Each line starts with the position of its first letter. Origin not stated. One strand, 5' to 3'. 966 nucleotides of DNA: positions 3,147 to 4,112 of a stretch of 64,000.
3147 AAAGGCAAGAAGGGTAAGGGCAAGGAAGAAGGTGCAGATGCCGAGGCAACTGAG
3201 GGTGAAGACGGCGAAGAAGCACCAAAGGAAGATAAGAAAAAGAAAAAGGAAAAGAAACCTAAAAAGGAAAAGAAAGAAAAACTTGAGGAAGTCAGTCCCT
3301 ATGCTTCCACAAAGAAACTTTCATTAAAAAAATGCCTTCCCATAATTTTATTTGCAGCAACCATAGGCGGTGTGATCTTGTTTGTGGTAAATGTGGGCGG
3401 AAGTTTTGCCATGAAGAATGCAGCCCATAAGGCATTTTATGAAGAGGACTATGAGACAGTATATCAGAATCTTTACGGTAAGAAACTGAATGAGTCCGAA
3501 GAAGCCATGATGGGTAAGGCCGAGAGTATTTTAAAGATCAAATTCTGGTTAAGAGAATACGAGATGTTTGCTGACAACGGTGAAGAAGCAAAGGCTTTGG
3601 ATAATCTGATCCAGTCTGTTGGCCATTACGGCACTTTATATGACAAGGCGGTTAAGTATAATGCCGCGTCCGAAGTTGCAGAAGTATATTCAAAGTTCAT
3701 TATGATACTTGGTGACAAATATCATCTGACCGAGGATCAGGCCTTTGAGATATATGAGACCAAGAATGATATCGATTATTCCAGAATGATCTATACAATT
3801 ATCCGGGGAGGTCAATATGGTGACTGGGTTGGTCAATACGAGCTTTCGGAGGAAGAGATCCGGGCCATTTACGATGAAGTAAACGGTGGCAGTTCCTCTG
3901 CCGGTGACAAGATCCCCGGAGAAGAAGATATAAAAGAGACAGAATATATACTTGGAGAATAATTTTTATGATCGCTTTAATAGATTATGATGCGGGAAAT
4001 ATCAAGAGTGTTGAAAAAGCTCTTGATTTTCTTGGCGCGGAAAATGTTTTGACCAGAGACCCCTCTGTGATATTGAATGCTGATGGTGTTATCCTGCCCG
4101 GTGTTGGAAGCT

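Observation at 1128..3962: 944-aa hyper-acidic, intrinsically disordered N-terminal region anchored by one TM helix to a 210-aa C-terminal domain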

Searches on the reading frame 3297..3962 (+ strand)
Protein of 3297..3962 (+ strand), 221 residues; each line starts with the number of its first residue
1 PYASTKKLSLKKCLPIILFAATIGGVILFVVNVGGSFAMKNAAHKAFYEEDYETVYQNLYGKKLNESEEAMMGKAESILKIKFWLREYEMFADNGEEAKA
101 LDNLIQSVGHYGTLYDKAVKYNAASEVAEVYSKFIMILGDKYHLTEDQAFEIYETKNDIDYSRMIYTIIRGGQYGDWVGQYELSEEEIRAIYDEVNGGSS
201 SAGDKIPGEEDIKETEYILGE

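Call 5: search_protein_families(library=pfam, proteins=[window:3327-3962:+], max_evalue=1)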
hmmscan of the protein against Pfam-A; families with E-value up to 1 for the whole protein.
window:3327-3962:+ (211 aa): 1 family
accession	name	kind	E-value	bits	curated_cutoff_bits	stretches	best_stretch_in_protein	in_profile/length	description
PF18688.6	DUF5638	-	0.85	10.5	39.8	1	79-148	18-89/104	Family of unknown function (DUF5638)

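Call 6: search_protein_families(library=ncbifam, proteins=[window:3327-3962:+], max_evalue=1)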
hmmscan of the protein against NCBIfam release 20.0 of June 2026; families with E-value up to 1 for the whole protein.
window:3327-3962:+ (211 aa): 2 families
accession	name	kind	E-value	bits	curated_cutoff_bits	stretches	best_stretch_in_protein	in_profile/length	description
TIGR02585.1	cas_Cst2_DevR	exception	0.028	13.5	72.75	1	25-153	128-265/321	type I-B CRISPR-associated protein Cas7/Cst2/DevR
NF008169.0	PRK10917.2-3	equivalog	0.039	12.5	555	1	64-159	158-255/610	ATP-dependent DNA helicase RecG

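Call 7: search_solved_structures(query=window:3327-3962:+, max_evalue=10)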
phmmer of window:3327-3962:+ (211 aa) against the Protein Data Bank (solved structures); distinct sequences matched with E-value up to 10: 0.

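Call 8: find_homologous_proteins(query=window:3297-3959:+, max_evalue=0.001)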
Query window:3297-3959:+: 264 candidates shared short words with the query, none scored E <= 0.001.

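Call 10: find_related_loci(query=window:3297-3959:+, collection=genome_contigs, flank=10000)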
Query window:3297-3959:+ (221 aa) in genome_contigs; peptide patterns used: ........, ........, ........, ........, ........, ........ (x = any residue, [..] = any of these).
291 stretches matched a pattern, but none encodes a relative of the query by tblastn (E <= 1e-3).

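Call 17: search_protein_representatives(protein=window:3297-3959:+)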
Query: 221 residues. Proteins with E-value up to 0.001 (for the whole library): 1082; up to 1e-10: 567; up to 1e-30: 148. The best 150 are listed.
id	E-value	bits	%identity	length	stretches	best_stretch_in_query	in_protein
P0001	1.6e-58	214.5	53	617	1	5-218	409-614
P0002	1.1e-56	208.6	49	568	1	6-192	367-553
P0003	1.1e-55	205.3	47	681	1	2-218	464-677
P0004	3.3e-55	203.7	56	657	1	5-181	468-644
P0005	4.9e-54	199.9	49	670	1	7-192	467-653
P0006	5.7e-54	199.7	49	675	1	3-187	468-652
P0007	6.8e-54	199.4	53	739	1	6-184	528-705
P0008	2.6e-53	197.5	49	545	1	4-218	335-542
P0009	6.4e-53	196.2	48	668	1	6-217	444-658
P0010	3.9e-52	193.7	49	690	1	3-188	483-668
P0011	6.8e-51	189.6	49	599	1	6-182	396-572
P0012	9.4e-51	189.2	51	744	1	6-175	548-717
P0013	1.0e-50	189.1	52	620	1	6-187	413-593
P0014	1.1e-49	185.7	47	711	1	4-218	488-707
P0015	2.0e-49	184.8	48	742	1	4-187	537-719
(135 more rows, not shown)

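Call 26: find_related_loci(query=A2, collection=genome_contigs, flank=10000)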
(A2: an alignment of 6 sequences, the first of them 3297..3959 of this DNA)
Query A2 (221 aa) in genome_contigs; peptide patterns used: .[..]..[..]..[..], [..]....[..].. (x = any residue, [..] = any of these).
231 stretches matched a pattern; 66 encode a relative of the query (tblastn E <= 1e-3); 66 distinct loci.
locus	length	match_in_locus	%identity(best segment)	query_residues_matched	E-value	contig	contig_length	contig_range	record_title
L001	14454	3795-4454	47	7-218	5e-59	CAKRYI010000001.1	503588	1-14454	MAG: uncultured Acetatifactor sp. isolate REFINED_METABAT215_TOP10_CONTIGS_1500_ASSEMBLY_K77_MERGED__Hadza_MoBio_hadza-A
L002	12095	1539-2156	44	6-218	7e-56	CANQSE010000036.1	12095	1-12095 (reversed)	MAG: uncultured Acetatifactor sp. isolate Lapin-021__bin33 genome assembly, contig: Lapin-021__NODE_6035_length_12095_co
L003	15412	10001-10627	43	3-214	1e-53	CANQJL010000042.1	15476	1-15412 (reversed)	MAG: uncultured Acetatifactor sp. isolate Lapin-032__bin120 genome assembly, contig: Lapin-032__NODE_5573_length_15476_c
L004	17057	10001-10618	43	6-218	8e-54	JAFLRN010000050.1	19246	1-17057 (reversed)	MAG: Acetatifactor sp. isolate HAN002 Seq50, whole genome shotgun sequence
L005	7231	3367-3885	50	6-178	3e-53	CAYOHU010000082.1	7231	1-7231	MAG TPA_asm: uncultured Acetatifactor sp. isolate SRP350583_co2_516 genome assembly, contig: NODE_15663_length_7231_cov_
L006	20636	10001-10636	42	1-220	7e-53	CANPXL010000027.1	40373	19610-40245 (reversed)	MAG: uncultured Acetatifactor sp. isolate Lapin-004__bin65 genome assembly, contig: Lapin-004__NODE_1109_length_40373_co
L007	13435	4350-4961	44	1-218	4e-53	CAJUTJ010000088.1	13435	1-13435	MAG TPA_asm: uncultured Acetatifactor sp. isolate MGBC165152 genome assembly, contig: MGBC165152.88, whole genome shotgu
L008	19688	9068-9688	42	6-220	9e-53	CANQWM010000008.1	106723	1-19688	MAG: uncultured Acetatifactor sp. isolate Lapin-012__bin95 genome assembly, contig: Lapin-012__NODE_340_length_106723_co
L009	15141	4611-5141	46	1-177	2e-51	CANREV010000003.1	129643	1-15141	MAG: uncultured Acetatifactor sp. isolate Lapin-024__bin39 genome assembly, contig: Lapin-024__NODE_110_length_129643_co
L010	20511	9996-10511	50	6-177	9e-52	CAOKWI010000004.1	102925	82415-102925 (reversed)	MAG TPA_asm: uncultured Lachnospiraceae bacterium isolate SRR15730538_bin.30_metawrap_v1.3_MAG genome assembly, contig:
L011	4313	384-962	43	14-218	3e-51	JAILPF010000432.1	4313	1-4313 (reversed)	MAG: Acetatifactor sp. isolate RUI325 k141_4278873_flag=1_multi=5.0000_len=4313, whole genome shotgun sequence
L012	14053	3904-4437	48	1-178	3e-51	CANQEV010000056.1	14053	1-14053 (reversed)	MAG: uncultured Acetatifactor sp. isolate Lapin-005__bin62 genome assembly, contig: Lapin-005__NODE_5912_length_14053_co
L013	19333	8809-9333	49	3-177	2e-50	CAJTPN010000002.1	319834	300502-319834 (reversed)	MAG TPA_asm: uncultured Acetatifactor sp. isolate MGBC107450 genome assembly, contig: MGBC107450.2, whole genome shotgun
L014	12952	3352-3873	48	1-174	4e-50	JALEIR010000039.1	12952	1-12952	MAG: Lachnospiraceae bacterium isolate SUG40 k141_8168651, whole genome shotgun sequence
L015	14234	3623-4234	40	6-218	1e-49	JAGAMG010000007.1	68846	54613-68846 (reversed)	MAG: Lachnospiraceae bacterium isolate RGIG8571 Water_deer_Cecum-3__c93894, whole genome shotgun sequence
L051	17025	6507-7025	40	8-180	4e-42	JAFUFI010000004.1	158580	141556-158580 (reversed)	MAG: Lachnospiraceae bacterium isolate RGIG4443 Roe_deer_Omasum-4__c2705, whole genome shotgun sequence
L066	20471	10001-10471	27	17-174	1e-7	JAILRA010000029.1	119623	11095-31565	MAG: Lachnospiraceae bacterium isolate RUI372 k141_8393879_flag=0_multi=48.9920_len=119623, whole genome shotgun sequenc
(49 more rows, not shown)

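Call 30: predict_structure(alignment_id=A1)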
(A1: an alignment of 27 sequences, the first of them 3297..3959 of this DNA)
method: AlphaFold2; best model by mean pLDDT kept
length: 221 residues; sequences in the alignment: 27
mean_pLDDT: 88.1   pTM: 0.71
mean pLDDT of the five models: 88.1, 87.9, 86.5, 86.3, 86.0
residues with pLDDT >= 90: 163; 70-90: 23; 50-70: 20; < 50: 15
segments of 3 or more residues with pLDDT < 50: 198-205, 213-215
pLDDT, mean of each block of 10 residues (from residue 1): 72 93 94 93 98 98 97 98 98 98 98 98 98 98 98 96 96 87 69 62 48 52 45
secondary structure, 60 per line:
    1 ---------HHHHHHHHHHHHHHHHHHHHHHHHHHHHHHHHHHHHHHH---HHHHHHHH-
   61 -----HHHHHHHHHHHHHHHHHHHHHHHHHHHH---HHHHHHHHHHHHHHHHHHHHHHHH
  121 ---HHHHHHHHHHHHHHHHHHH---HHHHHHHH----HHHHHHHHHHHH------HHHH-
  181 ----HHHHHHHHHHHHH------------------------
elements in order: H10-48 H52-59 H66-93 H97-120 H124-142 H146-153 H158-169 H176-179 H185-197

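Call 32: search_protein_families(library=pfam, proteins=[L006:469-1170:+, L006:1167-2429:+, L006:2550-3254:+, L006:3251-5854:+, L006:5977-6888:+, L006:6930-7730:+, L006:7745-10648:+], max_evalue=0.01)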
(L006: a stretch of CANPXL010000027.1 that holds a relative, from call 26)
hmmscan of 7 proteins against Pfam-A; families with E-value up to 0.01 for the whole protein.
L006:469-1170:+ (233 aa): 3 families
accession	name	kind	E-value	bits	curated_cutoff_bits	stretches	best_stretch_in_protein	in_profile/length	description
PF00072.30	Response_reg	-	2e-30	105.6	30.2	1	15-123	2-111/111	Response regulator receiver domain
PF00486.34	Trans_reg_C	-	4.9e-21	75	26.2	1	154-229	1-77/77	Transcriptional regulatory protein, C terminal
PF20161.5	VpsR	-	0.0002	21.5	23.7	1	29-122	25-120/121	VpsR domain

L006:1167-2429:+ (420 aa): 4 families
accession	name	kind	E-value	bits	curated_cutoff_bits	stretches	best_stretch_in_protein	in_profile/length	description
PF02518.31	HATPase_c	-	2e-21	76.9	26.4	1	311-416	1-107/111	Histidine kinase-, DNA gyrase B-, and HSP90-like ATPase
PF00512.31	HisKA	-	4.8e-08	33.4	26.9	1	202-266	4-66/66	His Kinase A (phospho-acceptor) domain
PF05331.17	DUF742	-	0.00019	21.7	27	1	201-232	55-86/114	Protein of unknown function (DUF742)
PF14501.12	HATPase_c_5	-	0.00069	19.9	22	1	317-406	7-92/102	GHKL domain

L006:2550-3254:+ (234 aa): 6 families
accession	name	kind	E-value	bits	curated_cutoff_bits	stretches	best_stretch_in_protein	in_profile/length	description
PF00005.33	ABC_tran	-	2.3e-33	116.2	25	1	31-176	2-136/137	ABC transporter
PF02463.25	SMC_N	-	2.4e-09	37.4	40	1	40-222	24-212/220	RecF/RecN/SMC N terminal domain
PF13304.12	AAA_21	-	4.9e-06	27.2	27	1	147-211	236-302/304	AAA domain, putative AbiEii toxin, Type IV TA system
PF13555.12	AAA_29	-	0.00045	20.3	27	1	33-57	15-39/61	P-loop containing region of AAA domain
PF13166.12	AAA_13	-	0.0024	17.1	36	0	165-217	525-579/713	AAA domain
PF13401.12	AAA_22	-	0.0059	17.4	27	0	39-205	4-122/130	AAA domain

L006:3251-5854:+ (867 aa): 2 families
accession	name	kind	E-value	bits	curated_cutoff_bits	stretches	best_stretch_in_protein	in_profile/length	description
PF02687.27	FtsX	-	7.6e-25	87.7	25.5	2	742-858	3-120/120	FtsX-like permease C-terminal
PF12704.14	MacB_PCD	-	4.8e-06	27.4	27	1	19-197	1-158/207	MacB-like periplasmic core domain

L006:5977-6888:+ (303 aa): 2 families
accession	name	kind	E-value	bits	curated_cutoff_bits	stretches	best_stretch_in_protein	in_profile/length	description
PF01584.24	CheW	-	1.2e-30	106.4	23.5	1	16-148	2-136/138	CheW-like domain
PF00072.30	Response_reg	-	7e-17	62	30.2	1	173-292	1-110/111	Response regulator receiver domain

L006:6930-7730:+ (266 aa): 0 families

L006:7745-10648:+ (967 aa): 0 families

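Call 34: find_homologous_proteins(query=A1, max_evalue=0.001)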
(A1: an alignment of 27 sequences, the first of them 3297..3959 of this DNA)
Query A1 (27 sequences) (221 aa, profile of the alignment): 8 proteins with E <= 0.001 among 7005 candidates.
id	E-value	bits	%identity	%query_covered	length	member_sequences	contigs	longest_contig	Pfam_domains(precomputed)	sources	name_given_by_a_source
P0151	2.1e-80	287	36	97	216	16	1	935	-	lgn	-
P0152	9.2e-80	285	39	80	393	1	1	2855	-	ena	-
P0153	2.2e-79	284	36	96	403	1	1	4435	-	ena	-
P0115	5.7e-79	282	39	80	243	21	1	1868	-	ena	-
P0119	3.3e-78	280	36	95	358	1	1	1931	PF10105.15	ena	-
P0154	1.8e-54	202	32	91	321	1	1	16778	-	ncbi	ncbi:MAG: hypothetical protein ACI4TB_02145, partial [Lachnospiraceae bacterium]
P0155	1.3e-47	180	31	86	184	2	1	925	-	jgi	-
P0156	1.6e-45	173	33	79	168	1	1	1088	-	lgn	-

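Call 41: find_encoding_contigs(protein=P0154, flank=8000, max_places=3)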
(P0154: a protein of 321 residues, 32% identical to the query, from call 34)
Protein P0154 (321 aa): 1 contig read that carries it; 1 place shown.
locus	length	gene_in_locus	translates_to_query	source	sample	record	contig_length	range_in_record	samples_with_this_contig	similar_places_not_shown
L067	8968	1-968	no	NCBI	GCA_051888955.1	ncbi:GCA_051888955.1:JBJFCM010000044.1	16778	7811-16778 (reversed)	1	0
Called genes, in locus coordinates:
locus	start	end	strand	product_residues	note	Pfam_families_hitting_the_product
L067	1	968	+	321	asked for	?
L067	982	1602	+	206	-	PF00117:GATase, PF07685:GATase_3, PF01174:SNO (faint)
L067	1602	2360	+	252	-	PF00977:His_biosynth, PF01207:Dus (faint), PF02581:TMP-TENI (faint), PF03060:NMO (faint)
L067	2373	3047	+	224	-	PF03167:UDG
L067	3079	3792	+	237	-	PF00899:ThiF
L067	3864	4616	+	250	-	PF01978:TrmB, PF11495:TrmB_EBD_N (weak)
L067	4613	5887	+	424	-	PF00278:Orn_DAP_Arg_deC, PF02784:Orn_Arg_deC_N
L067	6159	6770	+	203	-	PF02517:Rce1-like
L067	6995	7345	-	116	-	PF12788:YmaF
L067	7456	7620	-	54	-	PF20564:DUF6774 (weak)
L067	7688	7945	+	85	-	-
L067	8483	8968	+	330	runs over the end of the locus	PF04392:ABC_sub_bind, PF13407:Peripla_BP_4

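Call 46: search_protein_families(library=pfam, proteins=[L066:211-2673:+, L066:2847-3398:+, L066:3445-4986:+, L066:5011-5610:+, L066:5573-6883:+, L066:6932-7546:+, L066:7847-8743:+, L066:8819-10627:+, L051:251-1165:+, L051:1137-2858:+], max_evalue=0.001)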
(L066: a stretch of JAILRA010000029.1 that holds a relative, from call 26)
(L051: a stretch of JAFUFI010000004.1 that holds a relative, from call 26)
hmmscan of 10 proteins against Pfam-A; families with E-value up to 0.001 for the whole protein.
L066:211-2673:+ (820 aa): 1 family
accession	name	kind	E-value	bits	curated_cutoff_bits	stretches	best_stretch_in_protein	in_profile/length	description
PF01547.30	SBP_bac_1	-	1e-11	45.9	26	1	431-703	16-304/307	Bacterial extracellular solute-binding protein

L066:2847-3398:+ (183 aa): 1 family
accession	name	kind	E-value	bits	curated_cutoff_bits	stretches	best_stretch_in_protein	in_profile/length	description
PF01965.30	DJ-1_PfpI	-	1.5e-39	135.9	26.6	1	2-163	2-164/165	DJ-1/PfpI family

L066:3445-4986:+ (513 aa): 3 families
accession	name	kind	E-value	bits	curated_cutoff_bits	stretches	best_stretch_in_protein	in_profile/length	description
PF05697.18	Trigger_N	-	4e-43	147.6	22.2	1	15-160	1-143/144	Bacterial trigger factor protein (TF)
PF05698.19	Trigger_C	-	9.7e-39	133.4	22.7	1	278-438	1-162/162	Bacterial trigger factor protein (TF) C-terminus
PF00254.34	FKBP_C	-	2.2e-15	57.2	21.1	1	173-254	3-93/94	FKBP-type peptidyl-prolyl cis-trans isomerase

L066:5011-5610:+ (199 aa): 1 family
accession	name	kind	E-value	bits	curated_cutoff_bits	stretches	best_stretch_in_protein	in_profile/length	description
PF00574.28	CLP_protease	-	1e-88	296.4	20.2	1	13-192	2-181/182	Clp protease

L066:5573-6883:+ (436 aa): 9 families
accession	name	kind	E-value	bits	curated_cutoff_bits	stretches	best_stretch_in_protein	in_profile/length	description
PF07724.20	AAA_2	-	2.6e-34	119.1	27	1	135-332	2-165/166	AAA domain (Cdc48 subfamily)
PF06689.19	zf-C4_ClpX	-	5.9e-18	64.9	27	1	28-64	2-38/39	ClpX C4-type zinc finger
PF00004.35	AAA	-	9.5e-15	55.6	21.2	1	139-266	1-109/131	ATPase family associated with various cellular activities (AAA)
PF10431.15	ClpB_D2-small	-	1.6e-11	44.5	21.9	1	339-417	1-75/81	C-terminal, D2-small domain, of ClpB protein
PF07728.20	AAA_5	-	9.8e-06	26.1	22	1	138-215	1-80/139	AAA domain (dynein-related subfamily)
PF05496.18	RuvB_N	-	1.4e-05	25.4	27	1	98-220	5-103/159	Holliday junction DNA helicase RuvB P-loop domain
PF01078.27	Mg_chelatase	-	9.2e-05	22.4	20.3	0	137-160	23-46/207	Magnesium chelatase, subunit ChlI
PF01695.23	IstB_IS21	-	0.00022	21.2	24.1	1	123-157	79-113/238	IstB-like ATP binding protein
PF13173.12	AAA_14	-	0.00034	21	27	1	138-225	4-86/129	AAA domain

L066:6932-7546:+ (204 aa): 5 families
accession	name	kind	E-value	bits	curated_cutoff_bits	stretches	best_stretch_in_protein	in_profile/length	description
PF01926.29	MMR_HSR1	-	2.8e-19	69.7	21.9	1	30-146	2-112/113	50S ribosome-binding GTPase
PF02421.24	FeoB_N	-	4.7e-09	36.4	27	1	30-190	3-153/156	Ferrous iron transport protein B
PF03193.22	RsgA_GTPase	-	4.8e-09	36.7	30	1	30-83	109-168/174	RsgA GTPase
PF00009.33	GTP_EFTU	-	1.1e-06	28.8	26.5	1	111-197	94-186/188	Elongation factor Tu GTP binding domain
PF00350.29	Dynamin_N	-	0.00024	21.6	27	0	72-147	100-167/168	Dynamin family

L066:7847-8743:+ (298 aa): 2 families
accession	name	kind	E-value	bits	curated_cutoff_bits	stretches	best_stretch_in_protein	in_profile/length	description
PF01584.24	CheW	-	2.7e-30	105.2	23.5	1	15-148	1-136/138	CheW-like domain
PF00072.30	Response_reg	-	2.8e-19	69.7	30.2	1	173-284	1-102/111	Response regulator receiver domain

L066:8819-10627:+ (602 aa): 0 families

L051:251-1165:+ (304 aa): 2 families
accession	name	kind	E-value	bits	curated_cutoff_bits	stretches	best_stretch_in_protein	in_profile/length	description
PF00294.29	PfkB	-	8.7e-57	193.2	25.8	1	9-284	5-290/302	pfkB family carbohydrate kinase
PF08543.17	Phos_pyr_kin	-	9.9e-06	25.5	27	1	170-274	112-222/246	Phosphomethylpyrimidine kinase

L051:1137-2858:+ (573 aa): 4 families
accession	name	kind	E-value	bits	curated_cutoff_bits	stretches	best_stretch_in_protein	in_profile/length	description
PF02896.24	PEP-utilizers_C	-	1.3e-104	349.9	22.8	1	255-541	5-291/293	PEP-utilising enzyme, PEP-binding domain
PF05524.18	PEP-utilisers_N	-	6.7e-21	75.1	24.4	1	4-129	1-121/121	PEP-utilising enzyme, N-terminal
PF00391.29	PEP-utilizers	-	4.7e-17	61.8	23.1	1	153-224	1-70/72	PEP-utilising enzyme, mobile domain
PF03328.21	HpcH_HpaI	-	0.0002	21.2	25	1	366-459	69-156/221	HpcH/HpaI aldolase/citrate lyase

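Call 61: search_protein_families(library=padloc, proteins=[window:3297-3962:+], max_evalue=0.01)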
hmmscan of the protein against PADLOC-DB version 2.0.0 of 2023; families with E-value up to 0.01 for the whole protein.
window:3297-3962:+ (221 aa): 1 family
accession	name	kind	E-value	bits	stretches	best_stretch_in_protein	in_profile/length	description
PDLC00961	Cas7b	-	0.0077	13.4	0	35-163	128-265/321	"CRISPR-associated protein Cas7/Cst2/DevR, subtype I-B/TNEAP"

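Call 65: fold_search(model_id=the predicted structure, library=pdb)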
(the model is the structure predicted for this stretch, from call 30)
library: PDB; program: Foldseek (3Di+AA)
matches with E <= 10: 377; with E <= 0.001: 0
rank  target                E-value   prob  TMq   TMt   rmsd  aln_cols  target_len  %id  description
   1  8gjg_A                8.9e-01  0.30  0.24  0.29  12.3       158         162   11  De novo design of high-affinity protein binders to bioactive helical peptides (released 2024-01-10)
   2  6qzr_D                8.9e-01  0.28  0.23  0.23  16.9       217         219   10  14-3-3 sigma in complex with FOXO1 pT24 peptide (released 2019-07-31)
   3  6tl3_A                8.9e-01  0.28  0.23  0.22  17.4       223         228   10  Crystal structure of an Estrogen Receptor alpha 8-mer phosphopeptide in complex with 14-3-3sigma stabilized by a Pyrro (released 2020-04-29)
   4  5njx_A                8.9e-01  0.16  0.19  0.13  11.6       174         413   13  Human FKBP51 protein in complex with C-terminal peptide of Human HSP 90-alpha (released 2017-11-08)
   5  8k60_I                9.8e-01  0.16  0.18  0.16  14.4       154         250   14  Cryo-EM structure of Streptomyces coelicolor transcription initiation complex with the global transcription factor Afs (released 2024-07-31)
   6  5nmo_A                1.0e+00  0.09  0.14  0.19  26.2       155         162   17  Structure of the Bacillus subtilis Smc Joint domain (released 2017-06-21)
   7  4dat_A                1.1e+00  0.28  0.24  0.24  17.9       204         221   11  Structure of 14-3-3 sigma in complex with PADI6 14-3-3 binding motif II (released 2012-06-13)
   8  4fl5_A                1.1e+00  0.33  0.24  0.23  13.6       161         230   14  Crystal structure of human 14-3-3 sigma in complex with a Tau-protein peptide surrounding pS214 (released 2013-12-11)
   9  5moc_A                1.3e+00  0.25  0.24  0.23  17.8       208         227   10  Crystal structure of 14-3-3sigma and a p53 C-terminal 12-mer synthetic phosphopeptide (released 2017-10-04)
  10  3kd7_C                1.3e+00  0.23  0.16  0.31  12.3       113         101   16  Designed TPR module (CTPR390) in complex with its peptide-ligand (Hsp90 peptide) (released 2010-02-02)
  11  9hda                  1.3e+00  0.14  0.22  0.23  21.2       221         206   15  Crystal structure of human TRF1 TRFH domain in complex with compound 58 (released 2025-11-19)
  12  6w5q_B                1.3e+00  0.20  0.13  0.27  12.3       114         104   13  Structure of the globular C-terminal domain of P. aeruginosa LpoP (released 2020-05-06)
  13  8anc_A                1.4e+00  0.21  0.23  0.22  17.1       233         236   10  14-3-3 sigma sirtuin-3 phospho-peptide complex (released 2023-08-16)
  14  7kw7_E                1.4e+00  0.20  0.23  0.19  13.2       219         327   15  Atomic cryoEM structure of Hsp90-Hsp70-Hop-GR (released 2021-12-08)
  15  6fi4_A                1.5e+00  0.23  0.24  0.24  18.1       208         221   10  Crystal structure of C-terminal modified Tau peptide-hybrid 3.2e with 14-3-3sigma (released 2018-05-16)
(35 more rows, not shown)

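Call 101: search_solved_structures(query=A1, max_evalue=10)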
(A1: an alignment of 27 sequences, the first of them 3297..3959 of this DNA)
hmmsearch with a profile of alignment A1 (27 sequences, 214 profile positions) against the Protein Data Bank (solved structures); distinct sequences matched with E-value up to 10: 2.
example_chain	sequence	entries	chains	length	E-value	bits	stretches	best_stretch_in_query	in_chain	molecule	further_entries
4oto_A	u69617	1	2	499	0.00073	22.2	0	119-161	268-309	Hax3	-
4hpz_A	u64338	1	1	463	0.0081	18.8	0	135-162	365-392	dTale2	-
